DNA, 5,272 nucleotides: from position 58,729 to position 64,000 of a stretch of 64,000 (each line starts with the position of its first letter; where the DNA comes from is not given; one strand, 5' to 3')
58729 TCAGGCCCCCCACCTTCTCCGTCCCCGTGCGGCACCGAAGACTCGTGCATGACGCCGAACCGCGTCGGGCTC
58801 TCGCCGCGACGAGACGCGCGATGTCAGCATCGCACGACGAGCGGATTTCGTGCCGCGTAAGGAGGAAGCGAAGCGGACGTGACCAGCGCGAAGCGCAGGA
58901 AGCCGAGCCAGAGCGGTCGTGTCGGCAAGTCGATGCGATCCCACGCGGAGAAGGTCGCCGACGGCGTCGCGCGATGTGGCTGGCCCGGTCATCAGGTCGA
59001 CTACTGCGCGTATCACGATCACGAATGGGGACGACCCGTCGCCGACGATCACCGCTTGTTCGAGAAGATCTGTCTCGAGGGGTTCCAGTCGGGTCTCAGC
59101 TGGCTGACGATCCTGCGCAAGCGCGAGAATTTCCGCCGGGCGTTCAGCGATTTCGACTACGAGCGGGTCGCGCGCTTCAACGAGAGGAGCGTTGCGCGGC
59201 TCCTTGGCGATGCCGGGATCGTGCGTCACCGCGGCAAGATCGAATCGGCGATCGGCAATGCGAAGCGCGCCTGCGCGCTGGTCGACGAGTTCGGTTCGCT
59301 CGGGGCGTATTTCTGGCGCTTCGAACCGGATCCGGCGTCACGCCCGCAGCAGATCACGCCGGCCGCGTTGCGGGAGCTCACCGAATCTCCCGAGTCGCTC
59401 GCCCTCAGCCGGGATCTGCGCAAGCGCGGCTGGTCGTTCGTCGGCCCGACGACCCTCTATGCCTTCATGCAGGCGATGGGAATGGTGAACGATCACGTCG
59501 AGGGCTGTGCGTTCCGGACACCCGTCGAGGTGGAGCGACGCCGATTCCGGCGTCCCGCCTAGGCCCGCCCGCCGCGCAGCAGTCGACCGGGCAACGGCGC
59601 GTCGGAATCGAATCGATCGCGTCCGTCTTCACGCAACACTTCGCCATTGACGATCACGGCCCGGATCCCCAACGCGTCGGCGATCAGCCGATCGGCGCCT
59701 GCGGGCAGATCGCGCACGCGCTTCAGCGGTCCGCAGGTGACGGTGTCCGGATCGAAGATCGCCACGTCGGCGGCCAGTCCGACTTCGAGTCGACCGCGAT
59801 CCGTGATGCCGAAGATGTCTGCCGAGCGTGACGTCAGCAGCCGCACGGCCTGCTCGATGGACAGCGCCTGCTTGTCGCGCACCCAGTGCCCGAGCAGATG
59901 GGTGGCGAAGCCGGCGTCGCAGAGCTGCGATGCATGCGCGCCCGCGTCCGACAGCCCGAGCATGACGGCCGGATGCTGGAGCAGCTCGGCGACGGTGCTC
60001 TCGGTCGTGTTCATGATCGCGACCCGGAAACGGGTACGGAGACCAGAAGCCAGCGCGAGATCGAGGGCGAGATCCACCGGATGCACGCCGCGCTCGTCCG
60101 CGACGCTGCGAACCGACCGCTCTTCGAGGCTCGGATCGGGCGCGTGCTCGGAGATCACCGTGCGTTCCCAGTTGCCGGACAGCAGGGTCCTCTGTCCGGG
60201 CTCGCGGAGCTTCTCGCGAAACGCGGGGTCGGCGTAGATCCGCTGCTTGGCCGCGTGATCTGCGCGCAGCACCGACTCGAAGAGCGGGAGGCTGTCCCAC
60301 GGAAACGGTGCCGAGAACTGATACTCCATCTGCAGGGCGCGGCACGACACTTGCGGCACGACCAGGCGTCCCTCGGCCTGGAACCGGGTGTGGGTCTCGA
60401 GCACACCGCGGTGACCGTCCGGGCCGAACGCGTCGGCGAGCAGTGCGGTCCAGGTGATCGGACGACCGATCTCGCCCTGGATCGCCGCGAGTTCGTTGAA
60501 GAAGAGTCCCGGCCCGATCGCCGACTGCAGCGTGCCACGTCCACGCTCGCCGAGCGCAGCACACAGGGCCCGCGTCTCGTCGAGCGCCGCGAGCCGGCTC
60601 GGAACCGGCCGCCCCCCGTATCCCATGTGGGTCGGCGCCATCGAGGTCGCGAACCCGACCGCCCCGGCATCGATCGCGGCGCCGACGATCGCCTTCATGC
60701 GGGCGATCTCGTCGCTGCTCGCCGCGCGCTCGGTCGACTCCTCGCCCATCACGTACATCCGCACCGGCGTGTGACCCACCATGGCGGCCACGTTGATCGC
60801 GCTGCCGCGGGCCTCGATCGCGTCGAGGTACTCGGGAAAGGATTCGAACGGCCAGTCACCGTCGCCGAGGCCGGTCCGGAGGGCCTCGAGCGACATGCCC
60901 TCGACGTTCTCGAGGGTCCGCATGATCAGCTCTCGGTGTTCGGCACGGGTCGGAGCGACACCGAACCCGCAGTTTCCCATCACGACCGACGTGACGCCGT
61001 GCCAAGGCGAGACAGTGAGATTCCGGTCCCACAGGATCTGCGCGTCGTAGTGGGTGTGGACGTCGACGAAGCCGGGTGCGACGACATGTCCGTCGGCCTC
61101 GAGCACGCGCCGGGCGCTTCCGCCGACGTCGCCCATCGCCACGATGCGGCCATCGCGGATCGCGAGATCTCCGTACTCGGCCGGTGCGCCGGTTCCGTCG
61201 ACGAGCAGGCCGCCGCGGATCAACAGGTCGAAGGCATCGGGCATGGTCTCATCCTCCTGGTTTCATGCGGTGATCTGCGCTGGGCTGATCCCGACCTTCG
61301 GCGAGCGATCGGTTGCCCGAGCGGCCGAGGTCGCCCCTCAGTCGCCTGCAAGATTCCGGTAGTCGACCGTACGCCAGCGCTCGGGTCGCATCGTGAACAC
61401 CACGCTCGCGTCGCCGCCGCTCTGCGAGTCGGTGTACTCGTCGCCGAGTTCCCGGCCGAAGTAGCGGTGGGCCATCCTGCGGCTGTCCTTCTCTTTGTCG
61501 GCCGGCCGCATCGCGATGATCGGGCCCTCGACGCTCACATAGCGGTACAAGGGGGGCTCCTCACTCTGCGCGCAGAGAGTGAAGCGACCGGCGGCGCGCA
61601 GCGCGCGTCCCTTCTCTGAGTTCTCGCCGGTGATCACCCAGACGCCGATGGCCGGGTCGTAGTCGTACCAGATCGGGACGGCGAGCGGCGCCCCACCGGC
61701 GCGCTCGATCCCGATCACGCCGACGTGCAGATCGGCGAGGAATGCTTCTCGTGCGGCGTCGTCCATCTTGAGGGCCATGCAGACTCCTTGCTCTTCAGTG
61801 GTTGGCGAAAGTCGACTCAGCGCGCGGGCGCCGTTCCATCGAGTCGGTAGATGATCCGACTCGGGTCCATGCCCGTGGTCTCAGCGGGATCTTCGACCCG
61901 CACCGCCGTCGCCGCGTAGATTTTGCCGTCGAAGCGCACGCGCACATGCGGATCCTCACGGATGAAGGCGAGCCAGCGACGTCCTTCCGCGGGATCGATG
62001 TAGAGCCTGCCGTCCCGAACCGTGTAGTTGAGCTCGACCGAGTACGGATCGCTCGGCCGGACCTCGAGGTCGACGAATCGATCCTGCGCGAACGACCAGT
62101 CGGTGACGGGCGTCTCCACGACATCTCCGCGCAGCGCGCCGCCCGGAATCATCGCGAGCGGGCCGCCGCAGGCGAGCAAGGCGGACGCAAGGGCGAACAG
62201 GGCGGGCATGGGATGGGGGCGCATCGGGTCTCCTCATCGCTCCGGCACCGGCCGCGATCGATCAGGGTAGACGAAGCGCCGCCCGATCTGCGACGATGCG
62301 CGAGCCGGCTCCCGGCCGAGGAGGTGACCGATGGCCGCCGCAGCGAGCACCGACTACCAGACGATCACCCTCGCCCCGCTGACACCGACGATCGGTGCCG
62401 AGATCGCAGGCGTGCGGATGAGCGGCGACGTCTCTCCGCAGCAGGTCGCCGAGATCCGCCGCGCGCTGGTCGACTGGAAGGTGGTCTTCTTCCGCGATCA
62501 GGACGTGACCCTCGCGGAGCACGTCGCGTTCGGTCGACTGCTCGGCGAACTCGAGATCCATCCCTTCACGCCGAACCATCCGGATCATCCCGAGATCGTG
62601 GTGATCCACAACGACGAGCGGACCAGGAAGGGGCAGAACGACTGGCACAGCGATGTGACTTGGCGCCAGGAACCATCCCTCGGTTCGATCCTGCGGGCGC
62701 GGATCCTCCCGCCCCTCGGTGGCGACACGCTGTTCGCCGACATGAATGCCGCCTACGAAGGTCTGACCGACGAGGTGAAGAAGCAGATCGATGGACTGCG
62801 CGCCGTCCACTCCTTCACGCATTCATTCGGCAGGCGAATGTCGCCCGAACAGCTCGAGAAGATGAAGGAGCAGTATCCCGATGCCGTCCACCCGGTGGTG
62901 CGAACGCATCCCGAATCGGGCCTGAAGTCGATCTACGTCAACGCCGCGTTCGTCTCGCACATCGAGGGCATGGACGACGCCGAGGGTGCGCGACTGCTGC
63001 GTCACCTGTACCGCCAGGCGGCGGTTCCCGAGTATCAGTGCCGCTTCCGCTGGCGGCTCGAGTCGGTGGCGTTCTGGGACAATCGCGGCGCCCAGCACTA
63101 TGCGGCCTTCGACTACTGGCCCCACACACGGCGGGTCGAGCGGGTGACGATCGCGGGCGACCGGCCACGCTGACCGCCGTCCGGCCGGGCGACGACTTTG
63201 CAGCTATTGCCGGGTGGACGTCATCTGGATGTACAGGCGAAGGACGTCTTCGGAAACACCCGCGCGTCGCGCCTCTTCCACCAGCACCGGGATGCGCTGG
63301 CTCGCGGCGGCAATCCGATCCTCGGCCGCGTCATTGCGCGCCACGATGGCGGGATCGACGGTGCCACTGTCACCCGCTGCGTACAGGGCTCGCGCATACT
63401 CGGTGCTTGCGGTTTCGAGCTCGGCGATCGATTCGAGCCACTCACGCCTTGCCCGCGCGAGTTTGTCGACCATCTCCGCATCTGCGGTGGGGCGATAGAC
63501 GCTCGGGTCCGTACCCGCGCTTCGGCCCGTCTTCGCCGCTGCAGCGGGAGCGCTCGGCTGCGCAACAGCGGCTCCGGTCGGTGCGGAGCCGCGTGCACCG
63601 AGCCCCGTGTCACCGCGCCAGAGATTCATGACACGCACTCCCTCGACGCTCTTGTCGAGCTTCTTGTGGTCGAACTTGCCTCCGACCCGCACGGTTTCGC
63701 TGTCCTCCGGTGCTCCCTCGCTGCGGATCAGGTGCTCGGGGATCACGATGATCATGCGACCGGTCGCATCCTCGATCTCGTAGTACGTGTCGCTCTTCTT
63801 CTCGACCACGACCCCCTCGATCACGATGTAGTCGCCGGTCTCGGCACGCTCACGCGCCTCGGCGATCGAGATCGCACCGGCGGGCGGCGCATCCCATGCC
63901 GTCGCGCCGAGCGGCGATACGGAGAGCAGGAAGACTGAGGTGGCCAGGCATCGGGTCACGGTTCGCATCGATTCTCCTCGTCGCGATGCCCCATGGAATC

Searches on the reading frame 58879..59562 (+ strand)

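Call 42: search_protein_families(library=pfam, proteins=[window:58879-59562:+], max_evalue=0.001)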
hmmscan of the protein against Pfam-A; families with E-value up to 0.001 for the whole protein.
window:58879-59562:+ (227 aa): 1 family
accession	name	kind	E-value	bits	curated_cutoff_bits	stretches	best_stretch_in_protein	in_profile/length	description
PF03352.18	Adenine_glyco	-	5.4e-70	235.3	25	1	35-213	1-176/177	Methyladenine glycosylase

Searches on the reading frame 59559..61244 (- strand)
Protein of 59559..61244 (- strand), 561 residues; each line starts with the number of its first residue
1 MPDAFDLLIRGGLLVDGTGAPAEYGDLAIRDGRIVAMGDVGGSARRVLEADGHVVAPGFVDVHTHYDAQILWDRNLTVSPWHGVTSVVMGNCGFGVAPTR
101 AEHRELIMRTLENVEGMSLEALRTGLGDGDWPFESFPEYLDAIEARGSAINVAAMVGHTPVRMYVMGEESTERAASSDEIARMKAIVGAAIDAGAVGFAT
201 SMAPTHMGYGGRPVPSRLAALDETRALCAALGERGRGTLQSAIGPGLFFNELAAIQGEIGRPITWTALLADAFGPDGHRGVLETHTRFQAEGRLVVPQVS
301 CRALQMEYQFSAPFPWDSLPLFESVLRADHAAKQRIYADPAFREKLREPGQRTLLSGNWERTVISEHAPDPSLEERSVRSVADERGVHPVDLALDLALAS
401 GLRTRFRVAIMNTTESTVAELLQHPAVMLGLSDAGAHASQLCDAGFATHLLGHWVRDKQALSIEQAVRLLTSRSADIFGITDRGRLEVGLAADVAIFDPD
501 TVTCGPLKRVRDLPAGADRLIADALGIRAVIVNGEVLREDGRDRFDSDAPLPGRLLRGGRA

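Call 42: search_protein_families(library=pfam, proteins=[window:59559-61244:-], max_evalue=0.001)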
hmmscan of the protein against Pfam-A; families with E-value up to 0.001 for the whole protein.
window:59559-61244:- (561 aa): 2 families
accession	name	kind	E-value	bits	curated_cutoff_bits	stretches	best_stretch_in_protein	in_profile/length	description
PF07969.17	Amidohydro_3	-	1.3e-34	120.9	29.7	2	375-537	318-471/472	Amidohydrolase family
PF01979.26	Amidohydro_1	-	3e-10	40.3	25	1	442-536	264-344/345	Amidohydrolase family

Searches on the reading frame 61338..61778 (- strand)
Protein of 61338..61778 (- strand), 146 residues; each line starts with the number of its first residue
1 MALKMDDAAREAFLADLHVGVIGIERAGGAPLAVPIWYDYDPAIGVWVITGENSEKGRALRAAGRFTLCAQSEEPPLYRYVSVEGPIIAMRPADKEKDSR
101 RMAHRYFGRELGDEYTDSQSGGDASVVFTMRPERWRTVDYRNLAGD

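Call 42: search_protein_families(library=pfam, proteins=[window:61338-61778:-], max_evalue=0.001)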
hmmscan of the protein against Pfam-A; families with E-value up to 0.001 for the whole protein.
window:61338-61778:- (146 aa): 2 families
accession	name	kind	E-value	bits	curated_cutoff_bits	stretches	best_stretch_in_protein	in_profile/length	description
PF01243.27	PNPOx_N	-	1.4e-08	35.5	28.1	1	9-138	4-119/120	Pyridoxamine 5'-phosphate oxidase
PF12900.13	Pyridox_ox_2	-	0.00092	19.6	27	0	6-132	1-133/140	Pyridoxamine 5'-phosphate oxidase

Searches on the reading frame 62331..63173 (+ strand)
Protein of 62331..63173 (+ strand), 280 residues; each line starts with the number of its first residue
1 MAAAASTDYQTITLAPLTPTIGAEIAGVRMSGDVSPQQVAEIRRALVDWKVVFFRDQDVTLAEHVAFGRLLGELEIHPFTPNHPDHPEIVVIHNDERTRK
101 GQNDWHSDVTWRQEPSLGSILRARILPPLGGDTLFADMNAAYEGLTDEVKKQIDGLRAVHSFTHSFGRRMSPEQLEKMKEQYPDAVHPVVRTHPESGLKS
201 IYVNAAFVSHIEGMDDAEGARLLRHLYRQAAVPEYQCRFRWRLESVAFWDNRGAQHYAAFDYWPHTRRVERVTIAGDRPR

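Call 42: search_protein_families(library=pfam, proteins=[window:62331-63173:+], max_evalue=0.001)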
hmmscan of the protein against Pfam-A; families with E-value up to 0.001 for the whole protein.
window:62331-63173:+ (280 aa): 1 family
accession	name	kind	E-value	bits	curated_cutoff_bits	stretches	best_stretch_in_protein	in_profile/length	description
PF02668.22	TauD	-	1.3e-67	228.9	27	1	15-272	3-266/267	Taurine catabolism dioxygenase TauD, TfdA family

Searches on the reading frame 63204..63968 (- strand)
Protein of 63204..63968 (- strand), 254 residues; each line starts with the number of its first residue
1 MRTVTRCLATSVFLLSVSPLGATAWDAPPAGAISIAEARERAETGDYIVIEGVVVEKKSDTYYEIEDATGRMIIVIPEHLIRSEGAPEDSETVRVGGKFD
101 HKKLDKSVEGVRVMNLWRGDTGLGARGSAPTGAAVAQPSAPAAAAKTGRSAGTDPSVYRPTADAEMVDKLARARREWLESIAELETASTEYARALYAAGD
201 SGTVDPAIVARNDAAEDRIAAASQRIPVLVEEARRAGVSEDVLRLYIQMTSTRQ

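Call 42: search_protein_families(library=pfam, proteins=[window:63204-63968:-], max_evalue=0.001)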
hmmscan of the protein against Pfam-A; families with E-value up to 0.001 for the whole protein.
window:63204-63968:- (254 aa): 1 family
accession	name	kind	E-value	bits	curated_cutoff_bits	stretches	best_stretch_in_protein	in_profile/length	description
PF04076.19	BOF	-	4e-07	30.5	25.8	1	27-108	17-95/103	Bacterial OB fold (BOF) protein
